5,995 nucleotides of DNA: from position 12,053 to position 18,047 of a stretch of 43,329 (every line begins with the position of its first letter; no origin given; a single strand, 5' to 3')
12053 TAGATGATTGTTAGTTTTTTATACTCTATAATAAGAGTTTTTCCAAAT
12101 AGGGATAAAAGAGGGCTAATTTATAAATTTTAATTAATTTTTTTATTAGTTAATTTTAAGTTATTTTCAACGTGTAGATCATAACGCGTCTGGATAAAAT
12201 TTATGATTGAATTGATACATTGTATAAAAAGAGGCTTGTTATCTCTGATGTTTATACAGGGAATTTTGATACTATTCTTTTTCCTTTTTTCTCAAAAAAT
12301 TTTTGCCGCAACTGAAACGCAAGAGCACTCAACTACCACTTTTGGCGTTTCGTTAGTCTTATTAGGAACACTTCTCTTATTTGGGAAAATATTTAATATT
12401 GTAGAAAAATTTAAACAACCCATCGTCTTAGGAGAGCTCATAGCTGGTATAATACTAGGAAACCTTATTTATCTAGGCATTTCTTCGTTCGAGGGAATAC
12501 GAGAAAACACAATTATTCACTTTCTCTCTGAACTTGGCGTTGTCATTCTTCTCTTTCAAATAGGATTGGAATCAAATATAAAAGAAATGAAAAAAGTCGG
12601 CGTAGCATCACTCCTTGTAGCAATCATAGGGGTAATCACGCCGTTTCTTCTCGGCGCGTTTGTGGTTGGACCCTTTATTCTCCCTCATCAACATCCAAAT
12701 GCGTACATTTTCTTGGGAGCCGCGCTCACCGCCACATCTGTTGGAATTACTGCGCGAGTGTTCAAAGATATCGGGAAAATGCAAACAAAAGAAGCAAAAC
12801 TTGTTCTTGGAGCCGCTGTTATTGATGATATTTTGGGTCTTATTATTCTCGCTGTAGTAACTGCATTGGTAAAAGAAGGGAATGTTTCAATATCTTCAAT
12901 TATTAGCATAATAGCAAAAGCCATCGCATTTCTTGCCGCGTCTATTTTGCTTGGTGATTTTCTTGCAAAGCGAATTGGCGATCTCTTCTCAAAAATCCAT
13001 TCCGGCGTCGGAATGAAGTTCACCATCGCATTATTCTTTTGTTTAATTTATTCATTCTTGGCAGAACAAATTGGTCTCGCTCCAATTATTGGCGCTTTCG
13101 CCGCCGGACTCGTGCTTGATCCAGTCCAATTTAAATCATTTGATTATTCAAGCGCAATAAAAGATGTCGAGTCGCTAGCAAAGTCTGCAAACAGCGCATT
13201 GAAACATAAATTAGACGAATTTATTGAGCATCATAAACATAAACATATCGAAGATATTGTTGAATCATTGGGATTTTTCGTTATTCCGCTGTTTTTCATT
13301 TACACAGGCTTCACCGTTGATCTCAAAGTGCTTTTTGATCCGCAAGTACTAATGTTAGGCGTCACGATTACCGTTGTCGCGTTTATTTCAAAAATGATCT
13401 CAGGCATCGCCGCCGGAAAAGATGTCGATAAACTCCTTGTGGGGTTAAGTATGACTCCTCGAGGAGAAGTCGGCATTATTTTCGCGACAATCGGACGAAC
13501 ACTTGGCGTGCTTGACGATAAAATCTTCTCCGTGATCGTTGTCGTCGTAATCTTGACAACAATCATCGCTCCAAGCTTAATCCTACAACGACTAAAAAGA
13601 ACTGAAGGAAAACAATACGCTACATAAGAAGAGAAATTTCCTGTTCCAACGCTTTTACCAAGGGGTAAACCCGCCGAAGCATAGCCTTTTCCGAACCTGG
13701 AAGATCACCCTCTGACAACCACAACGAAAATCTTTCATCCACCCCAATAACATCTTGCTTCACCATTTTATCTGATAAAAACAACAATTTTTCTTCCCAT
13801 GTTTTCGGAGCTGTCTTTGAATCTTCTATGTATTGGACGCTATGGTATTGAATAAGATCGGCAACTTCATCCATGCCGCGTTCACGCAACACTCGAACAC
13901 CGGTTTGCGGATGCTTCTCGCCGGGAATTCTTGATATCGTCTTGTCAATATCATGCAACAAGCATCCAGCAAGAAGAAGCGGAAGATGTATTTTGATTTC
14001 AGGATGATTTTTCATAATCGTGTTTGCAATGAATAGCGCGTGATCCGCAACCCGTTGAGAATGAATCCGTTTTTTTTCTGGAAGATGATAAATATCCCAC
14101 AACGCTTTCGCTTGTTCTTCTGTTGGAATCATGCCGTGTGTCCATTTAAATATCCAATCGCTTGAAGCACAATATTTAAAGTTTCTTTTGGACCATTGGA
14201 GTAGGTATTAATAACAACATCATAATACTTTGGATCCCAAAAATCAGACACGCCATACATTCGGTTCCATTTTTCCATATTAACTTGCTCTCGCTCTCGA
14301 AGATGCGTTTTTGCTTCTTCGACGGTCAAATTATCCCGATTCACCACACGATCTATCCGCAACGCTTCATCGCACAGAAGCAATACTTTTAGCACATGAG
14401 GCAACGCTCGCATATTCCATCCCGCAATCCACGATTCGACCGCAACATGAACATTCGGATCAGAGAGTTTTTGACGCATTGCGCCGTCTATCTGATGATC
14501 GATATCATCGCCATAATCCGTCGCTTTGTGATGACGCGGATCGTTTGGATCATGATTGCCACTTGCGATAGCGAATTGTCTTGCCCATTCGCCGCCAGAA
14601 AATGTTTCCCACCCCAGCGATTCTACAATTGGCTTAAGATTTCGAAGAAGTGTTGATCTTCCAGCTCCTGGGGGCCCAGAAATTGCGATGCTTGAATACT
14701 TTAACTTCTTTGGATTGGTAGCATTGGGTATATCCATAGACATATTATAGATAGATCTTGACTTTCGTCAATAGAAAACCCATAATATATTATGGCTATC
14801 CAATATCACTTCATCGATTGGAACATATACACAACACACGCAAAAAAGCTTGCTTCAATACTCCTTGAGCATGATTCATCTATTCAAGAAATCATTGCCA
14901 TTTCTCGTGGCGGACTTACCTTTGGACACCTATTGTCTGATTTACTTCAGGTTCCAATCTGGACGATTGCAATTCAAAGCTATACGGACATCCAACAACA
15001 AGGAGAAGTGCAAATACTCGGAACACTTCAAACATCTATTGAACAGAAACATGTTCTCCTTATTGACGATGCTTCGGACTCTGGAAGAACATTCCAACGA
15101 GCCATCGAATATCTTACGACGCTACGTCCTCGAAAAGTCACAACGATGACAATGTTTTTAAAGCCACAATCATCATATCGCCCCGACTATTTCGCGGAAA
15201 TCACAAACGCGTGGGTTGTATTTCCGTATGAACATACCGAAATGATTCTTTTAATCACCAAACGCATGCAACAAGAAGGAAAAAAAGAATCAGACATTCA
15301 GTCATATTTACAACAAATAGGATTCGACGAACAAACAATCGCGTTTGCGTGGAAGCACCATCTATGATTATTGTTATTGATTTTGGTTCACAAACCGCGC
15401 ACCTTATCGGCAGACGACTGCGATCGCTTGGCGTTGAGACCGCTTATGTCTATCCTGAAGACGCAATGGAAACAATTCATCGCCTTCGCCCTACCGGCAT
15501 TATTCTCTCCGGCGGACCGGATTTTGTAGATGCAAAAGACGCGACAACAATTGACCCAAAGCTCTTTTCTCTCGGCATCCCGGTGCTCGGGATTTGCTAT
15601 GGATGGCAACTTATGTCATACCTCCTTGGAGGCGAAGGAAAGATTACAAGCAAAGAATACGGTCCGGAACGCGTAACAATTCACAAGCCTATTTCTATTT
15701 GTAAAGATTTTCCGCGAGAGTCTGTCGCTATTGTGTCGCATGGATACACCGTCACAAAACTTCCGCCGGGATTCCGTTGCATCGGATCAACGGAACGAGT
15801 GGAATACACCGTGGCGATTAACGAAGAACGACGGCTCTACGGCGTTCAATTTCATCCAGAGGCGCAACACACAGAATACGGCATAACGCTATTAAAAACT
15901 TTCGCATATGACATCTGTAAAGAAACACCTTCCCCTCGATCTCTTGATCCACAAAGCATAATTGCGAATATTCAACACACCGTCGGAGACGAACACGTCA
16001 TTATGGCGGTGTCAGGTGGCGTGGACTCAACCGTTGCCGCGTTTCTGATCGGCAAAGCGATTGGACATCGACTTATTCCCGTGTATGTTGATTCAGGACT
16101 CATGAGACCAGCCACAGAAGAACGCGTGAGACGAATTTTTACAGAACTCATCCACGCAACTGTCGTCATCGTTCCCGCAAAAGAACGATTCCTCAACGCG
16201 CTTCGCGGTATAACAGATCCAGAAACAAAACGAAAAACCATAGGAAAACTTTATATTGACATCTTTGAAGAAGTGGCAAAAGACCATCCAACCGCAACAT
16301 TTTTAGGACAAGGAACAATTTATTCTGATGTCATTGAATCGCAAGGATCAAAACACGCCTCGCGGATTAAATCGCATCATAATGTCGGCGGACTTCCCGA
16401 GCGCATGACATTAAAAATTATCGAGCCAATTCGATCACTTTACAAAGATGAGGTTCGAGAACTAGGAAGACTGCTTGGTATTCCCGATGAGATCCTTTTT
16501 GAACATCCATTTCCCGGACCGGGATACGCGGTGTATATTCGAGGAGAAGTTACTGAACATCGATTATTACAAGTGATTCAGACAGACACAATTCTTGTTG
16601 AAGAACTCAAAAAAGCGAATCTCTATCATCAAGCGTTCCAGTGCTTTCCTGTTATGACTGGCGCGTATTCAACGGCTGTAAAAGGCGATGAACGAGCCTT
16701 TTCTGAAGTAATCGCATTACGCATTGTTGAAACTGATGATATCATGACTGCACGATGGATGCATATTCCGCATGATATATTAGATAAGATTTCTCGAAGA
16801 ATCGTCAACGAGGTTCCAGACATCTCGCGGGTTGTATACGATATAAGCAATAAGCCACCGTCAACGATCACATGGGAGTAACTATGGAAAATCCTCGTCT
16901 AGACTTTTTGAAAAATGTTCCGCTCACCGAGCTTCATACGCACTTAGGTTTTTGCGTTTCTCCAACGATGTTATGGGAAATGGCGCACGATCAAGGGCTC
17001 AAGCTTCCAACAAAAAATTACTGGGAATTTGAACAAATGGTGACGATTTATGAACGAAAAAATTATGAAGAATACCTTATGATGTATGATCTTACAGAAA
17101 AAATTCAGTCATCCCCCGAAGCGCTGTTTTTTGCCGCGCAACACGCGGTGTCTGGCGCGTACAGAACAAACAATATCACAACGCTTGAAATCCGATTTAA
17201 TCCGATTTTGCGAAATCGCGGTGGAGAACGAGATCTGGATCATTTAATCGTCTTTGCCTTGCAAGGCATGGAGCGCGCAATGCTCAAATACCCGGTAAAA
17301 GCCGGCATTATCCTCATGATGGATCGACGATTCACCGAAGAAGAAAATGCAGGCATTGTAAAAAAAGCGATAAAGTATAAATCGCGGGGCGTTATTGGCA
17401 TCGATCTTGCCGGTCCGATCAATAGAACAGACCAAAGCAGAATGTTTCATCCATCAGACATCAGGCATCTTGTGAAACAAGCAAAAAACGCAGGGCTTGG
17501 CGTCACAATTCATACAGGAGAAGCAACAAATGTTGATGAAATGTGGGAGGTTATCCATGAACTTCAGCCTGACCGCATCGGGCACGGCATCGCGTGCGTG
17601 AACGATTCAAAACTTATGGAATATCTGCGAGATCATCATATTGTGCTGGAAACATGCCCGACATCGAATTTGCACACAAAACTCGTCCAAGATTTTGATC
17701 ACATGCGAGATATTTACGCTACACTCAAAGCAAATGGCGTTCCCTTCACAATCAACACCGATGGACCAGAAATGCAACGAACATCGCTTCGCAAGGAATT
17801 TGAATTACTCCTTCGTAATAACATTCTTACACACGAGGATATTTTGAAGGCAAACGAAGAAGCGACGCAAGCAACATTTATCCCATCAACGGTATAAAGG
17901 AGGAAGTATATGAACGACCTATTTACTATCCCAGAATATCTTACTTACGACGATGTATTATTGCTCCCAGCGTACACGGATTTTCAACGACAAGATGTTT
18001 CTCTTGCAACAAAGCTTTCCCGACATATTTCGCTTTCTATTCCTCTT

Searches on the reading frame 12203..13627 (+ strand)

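Call 12: search_protein_families(library=pfam, proteins=[window:12203-13627:+], max_evalue=0.001)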
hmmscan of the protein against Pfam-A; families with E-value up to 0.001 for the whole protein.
window:12203-13627:+ (474 aa): 1 family
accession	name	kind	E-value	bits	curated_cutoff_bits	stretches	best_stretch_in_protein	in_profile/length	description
PF00999.27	Na_H_Exchanger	-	3.6e-61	207.6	26.2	2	57-311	3-248/375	Sodium/hydrogen exchanger, transmembrane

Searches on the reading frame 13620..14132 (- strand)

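Call 12: search_protein_families(library=pfam, proteins=[window:13620-14132:-], max_evalue=0.001)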
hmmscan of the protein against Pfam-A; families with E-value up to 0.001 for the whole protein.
window:13620-14132:- (170 aa): 1 family
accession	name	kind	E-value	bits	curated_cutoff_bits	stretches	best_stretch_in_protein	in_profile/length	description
PF01966.28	HD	-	2e-08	34.9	22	1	24-122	4-112/116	HD domain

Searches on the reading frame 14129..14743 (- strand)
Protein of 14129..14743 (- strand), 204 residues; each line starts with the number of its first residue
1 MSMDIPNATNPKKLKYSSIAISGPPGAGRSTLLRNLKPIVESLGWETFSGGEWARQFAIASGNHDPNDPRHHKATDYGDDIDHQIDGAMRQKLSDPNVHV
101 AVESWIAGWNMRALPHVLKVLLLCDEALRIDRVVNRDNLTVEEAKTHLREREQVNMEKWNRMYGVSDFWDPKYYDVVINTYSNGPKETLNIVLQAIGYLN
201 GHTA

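Call 12: search_protein_families(library=pfam, proteins=[window:14129-14743:-], max_evalue=0.001)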
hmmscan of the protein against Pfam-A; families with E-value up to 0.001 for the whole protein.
window:14129-14743:- (204 aa): 2 families
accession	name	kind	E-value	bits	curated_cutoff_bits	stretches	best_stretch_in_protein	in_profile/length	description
PF13189.12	Cytidylate_kin2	-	1.4e-10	42.1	28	1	99-180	94-174/176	Cytidylate kinase-like family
PF13238.12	AAA_18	-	8.6e-08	33.1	29.4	1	19-144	1-119/128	AAA domain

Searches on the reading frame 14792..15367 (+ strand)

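Call 12: search_protein_families(library=pfam, proteins=[window:14792-15367:+], max_evalue=0.001)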
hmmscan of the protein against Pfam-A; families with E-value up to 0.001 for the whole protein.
window:14792-15367:+ (191 aa): 2 families
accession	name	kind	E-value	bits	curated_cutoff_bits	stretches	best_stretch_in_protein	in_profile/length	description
PF00156.33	Pribosyltran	-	1.1e-18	67.4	26.3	1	14-146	6-153/158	Phosphoribosyl transferase domain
PF14681.12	UPRTase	-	8.2e-07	29.1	27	1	33-124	69-161/206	Uracil phosphoribosyltransferase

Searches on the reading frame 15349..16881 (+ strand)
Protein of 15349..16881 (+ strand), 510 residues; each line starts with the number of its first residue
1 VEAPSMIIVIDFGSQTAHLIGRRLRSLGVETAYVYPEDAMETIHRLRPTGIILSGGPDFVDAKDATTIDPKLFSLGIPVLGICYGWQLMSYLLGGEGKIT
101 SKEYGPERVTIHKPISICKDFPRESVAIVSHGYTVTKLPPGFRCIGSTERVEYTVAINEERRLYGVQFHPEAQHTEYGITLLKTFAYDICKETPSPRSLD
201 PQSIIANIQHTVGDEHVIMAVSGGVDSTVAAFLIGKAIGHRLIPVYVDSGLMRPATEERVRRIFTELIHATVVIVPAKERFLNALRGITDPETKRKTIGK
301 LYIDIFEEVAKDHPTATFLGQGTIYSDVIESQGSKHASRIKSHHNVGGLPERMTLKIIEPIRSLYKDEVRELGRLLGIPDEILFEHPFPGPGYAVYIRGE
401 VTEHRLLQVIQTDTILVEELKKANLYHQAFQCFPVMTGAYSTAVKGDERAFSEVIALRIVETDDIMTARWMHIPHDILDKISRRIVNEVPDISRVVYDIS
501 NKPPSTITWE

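Call 12: search_protein_families(library=pfam, proteins=[window:15349-16881:+], max_evalue=0.001)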
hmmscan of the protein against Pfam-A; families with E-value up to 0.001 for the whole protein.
window:15349-16881:+ (510 aa): 4 families
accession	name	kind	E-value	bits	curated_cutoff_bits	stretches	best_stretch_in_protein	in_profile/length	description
PF00117.34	GATase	-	6.4e-36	124.2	22.8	1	9-187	2-188/190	Glutamine amidotransferase class-I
PF00958.27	GMP_synt_C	-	1.2e-35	121.8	27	1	418-509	1-92/92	GMP synthase C terminal domain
PF02540.23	NAD_synthase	-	1.8e-08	34.3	21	0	208-245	12-50/242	NAD synthase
PF07722.19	Peptidase_C26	-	1.3e-07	32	20.5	1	73-171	102-219/219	Peptidase C26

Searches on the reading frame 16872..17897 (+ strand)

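Call 12: search_protein_families(library=pfam, proteins=[window:16872-17897:+], max_evalue=0.001)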
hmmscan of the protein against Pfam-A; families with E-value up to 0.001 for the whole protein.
window:16872-17897:+ (341 aa): 2 families
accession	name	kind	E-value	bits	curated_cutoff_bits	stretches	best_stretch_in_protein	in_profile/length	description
PF00962.28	A_deaminase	-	1e-54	186.3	27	1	17-339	1-317/330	Adenosine deaminase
PF01979.26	Amidohydro_1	-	0.00016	21.4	25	1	80-328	29-276/345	Amidohydrolase family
